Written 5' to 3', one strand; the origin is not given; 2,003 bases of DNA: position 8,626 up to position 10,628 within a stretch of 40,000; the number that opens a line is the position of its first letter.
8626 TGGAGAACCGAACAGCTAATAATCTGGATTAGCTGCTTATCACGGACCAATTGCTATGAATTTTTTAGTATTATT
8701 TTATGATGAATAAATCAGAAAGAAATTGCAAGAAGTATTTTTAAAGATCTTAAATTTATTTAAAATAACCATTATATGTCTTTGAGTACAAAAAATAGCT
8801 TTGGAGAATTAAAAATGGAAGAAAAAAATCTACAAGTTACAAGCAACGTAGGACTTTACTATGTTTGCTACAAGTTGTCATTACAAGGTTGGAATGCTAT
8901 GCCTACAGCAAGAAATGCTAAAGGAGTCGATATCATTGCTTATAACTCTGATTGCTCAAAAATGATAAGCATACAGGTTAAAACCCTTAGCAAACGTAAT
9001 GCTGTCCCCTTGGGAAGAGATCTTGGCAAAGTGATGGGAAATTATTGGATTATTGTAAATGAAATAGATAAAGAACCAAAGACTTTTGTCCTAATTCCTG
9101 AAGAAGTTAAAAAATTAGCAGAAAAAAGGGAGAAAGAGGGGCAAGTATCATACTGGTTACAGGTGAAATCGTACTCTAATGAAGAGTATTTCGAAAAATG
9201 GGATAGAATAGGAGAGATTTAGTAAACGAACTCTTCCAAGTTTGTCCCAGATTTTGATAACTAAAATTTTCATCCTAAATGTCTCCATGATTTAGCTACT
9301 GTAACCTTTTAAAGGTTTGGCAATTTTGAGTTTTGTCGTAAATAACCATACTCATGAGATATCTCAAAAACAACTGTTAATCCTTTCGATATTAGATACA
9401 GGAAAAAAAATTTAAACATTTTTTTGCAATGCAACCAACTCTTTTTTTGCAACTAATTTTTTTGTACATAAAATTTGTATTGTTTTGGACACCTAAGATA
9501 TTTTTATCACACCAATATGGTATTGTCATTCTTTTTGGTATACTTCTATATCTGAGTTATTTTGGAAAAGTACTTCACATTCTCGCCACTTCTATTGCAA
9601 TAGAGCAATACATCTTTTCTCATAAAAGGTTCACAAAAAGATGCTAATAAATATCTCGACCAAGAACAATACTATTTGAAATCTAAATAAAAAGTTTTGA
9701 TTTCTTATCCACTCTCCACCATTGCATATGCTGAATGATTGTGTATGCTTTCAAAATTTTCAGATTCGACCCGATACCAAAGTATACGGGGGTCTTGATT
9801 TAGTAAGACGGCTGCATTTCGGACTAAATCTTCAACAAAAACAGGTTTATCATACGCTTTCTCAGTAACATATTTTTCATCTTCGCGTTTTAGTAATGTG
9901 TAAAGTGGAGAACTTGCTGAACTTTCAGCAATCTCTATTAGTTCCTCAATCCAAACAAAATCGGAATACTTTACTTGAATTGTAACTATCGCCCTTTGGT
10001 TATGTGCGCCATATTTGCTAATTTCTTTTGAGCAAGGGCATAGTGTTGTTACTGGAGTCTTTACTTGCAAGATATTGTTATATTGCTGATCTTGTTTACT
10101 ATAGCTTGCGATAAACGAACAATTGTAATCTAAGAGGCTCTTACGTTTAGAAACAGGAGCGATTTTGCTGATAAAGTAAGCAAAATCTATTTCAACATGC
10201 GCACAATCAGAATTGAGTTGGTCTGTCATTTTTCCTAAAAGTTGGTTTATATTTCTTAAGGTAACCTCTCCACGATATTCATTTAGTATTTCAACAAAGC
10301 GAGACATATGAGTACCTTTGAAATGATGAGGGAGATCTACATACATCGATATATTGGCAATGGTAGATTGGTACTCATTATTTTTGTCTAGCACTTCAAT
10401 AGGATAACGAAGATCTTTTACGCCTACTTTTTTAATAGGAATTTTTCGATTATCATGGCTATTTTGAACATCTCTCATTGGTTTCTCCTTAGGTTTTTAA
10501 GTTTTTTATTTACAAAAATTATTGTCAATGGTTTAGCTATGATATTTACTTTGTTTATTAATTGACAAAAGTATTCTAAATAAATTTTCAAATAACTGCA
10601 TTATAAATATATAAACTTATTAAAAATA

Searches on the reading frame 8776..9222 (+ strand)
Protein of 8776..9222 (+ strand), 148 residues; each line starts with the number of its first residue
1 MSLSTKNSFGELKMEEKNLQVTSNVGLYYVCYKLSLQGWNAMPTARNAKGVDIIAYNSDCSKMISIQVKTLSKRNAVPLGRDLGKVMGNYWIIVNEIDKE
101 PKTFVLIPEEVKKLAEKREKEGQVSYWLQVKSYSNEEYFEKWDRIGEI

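Call 7: search_protein_families(library=pfam, proteins=[window:8776-9222:+])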
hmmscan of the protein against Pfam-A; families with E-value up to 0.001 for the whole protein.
window:8776-9222:+ (148 aa): 0 families

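Call 57: search_protein_families(library=ncbifam, proteins=[window:8776-9222:+])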
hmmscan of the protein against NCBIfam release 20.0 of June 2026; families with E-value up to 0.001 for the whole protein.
window:8776-9222:+ (148 aa): 0 families

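Call 71: search_protein_families(library=padloc, proteins=[window:8815-9222:+], max_evalue=0.01)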
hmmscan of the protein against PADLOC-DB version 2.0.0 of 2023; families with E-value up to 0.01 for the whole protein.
window:8815-9222:+ (135 aa): 0 families

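Call 72: search_protein_families(library=pfam, proteins=[window:8815-9222:+], max_evalue=10)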
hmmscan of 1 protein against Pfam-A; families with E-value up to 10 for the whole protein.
window:8815-9222:+ (135 aa): 3 families
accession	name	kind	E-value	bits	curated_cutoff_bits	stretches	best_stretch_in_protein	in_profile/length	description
PF13156.12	Mrr_cat_2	-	0.0044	17.4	22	1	32-63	26-57/127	Restriction endonuclease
PF02296.22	Alpha_adaptin_C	-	0.079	13.6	25.4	1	59-92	34-67/113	Alpha adaptin AP2, C-terminal domain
PF04471.18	Mrr_cat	-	0.15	12.6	21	1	21-73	17-72/115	Restriction endonuclease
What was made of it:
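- Closest known: Protein-bound translational operators. Different: The neighbouring small gene looks like a nuclease (call 72).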

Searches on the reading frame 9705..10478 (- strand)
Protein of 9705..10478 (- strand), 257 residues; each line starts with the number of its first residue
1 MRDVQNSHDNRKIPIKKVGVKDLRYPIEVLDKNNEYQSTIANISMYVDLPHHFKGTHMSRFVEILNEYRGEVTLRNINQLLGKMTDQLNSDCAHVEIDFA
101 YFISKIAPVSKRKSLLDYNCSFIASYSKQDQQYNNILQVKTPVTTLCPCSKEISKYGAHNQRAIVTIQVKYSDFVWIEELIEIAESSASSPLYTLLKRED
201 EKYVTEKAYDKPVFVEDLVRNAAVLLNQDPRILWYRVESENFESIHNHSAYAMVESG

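Call 7: search_protein_families(library=pfam, proteins=[window:9705-10478:-])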
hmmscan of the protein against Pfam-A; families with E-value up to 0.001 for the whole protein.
window:9705-10478:- (257 aa): 2 families
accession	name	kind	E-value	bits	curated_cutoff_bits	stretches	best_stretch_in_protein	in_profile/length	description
PF02649.19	GCHY-1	-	7.6e-100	334.2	25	1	1-252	1-260/260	Type I GTP cyclohydrolase folE2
PF18706.7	ISPD_C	-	0.00021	21.4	32.6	1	132-195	24-87/148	D-ribitol-5-phosphate cytidylyltransferase C-terminal domain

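Call 34: find_encoding_contigs(protein=window:9705-10478:-, flank=4000, max_places=6)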
Protein window:9705-10478:- (257 aa): 2 contigs read that carry it; 1 place shown.
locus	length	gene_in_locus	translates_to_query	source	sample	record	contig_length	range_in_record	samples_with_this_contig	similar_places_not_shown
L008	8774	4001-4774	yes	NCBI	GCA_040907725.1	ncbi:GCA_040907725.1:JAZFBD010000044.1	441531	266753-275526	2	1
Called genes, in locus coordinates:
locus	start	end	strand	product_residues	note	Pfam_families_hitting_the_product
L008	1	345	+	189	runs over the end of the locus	-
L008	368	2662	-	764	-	PF01702:TGT, PF14072:DndB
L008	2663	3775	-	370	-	PF14072:DndB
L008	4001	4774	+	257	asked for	PF02649:GCHY-1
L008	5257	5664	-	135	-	-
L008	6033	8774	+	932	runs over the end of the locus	PF00535:Glycos_transf_2, PF00925:GTP_cyclohydro2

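Call 37: list_cluster_members(proteins=[window:9705-10478:-, window:5648-8446:-, window:4388-5590:-, window:10704-11816:+, window:8776-9222:+])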
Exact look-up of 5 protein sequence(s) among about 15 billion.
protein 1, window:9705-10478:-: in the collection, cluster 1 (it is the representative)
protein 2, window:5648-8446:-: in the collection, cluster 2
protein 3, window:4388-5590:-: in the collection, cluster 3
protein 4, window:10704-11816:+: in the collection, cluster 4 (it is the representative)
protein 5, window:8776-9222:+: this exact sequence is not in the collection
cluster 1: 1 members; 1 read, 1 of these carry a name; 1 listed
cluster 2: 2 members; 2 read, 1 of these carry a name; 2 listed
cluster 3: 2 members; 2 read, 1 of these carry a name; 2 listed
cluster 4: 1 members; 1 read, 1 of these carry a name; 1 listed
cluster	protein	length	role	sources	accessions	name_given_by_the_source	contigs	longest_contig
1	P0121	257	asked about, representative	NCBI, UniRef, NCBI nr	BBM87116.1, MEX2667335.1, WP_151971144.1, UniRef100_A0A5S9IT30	GTP cyclohydrolase FolE2 [Candidatus Uabimicrobium amorphum] | GTP cyclohydrolase FolE2 n=1 Tax=Uabimicrobium amorphum TaxID=2596890 ...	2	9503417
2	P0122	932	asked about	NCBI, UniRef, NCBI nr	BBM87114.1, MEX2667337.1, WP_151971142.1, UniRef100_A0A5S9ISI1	GTP cyclohydrolase II RibA [Candidatus Uabimicrobium amorphum] | GTP cyclohydrolase II n=1 Tax=Uabimicrobium amorphum TaxID=2596890 RepID=A0A5S9ISI1_UABAM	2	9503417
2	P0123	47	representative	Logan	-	-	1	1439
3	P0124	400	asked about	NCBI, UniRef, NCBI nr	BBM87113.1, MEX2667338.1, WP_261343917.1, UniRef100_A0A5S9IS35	NADAR family protein [Candidatus Uabimicrobium amorphum] | Swarming motility protein n=1 Tax=Uabimicrobium amorphum TaxID=2596890 ...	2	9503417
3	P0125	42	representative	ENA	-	-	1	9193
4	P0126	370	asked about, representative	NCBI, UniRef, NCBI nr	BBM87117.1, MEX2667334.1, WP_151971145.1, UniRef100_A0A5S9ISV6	DGQHR domain-containing protein DpdB [Candidatus Uabimicrobium amorphum] | DGQHR domain-containing protein n=1 Tax=Uabimicrobium amorphum TaxID=2596890 ...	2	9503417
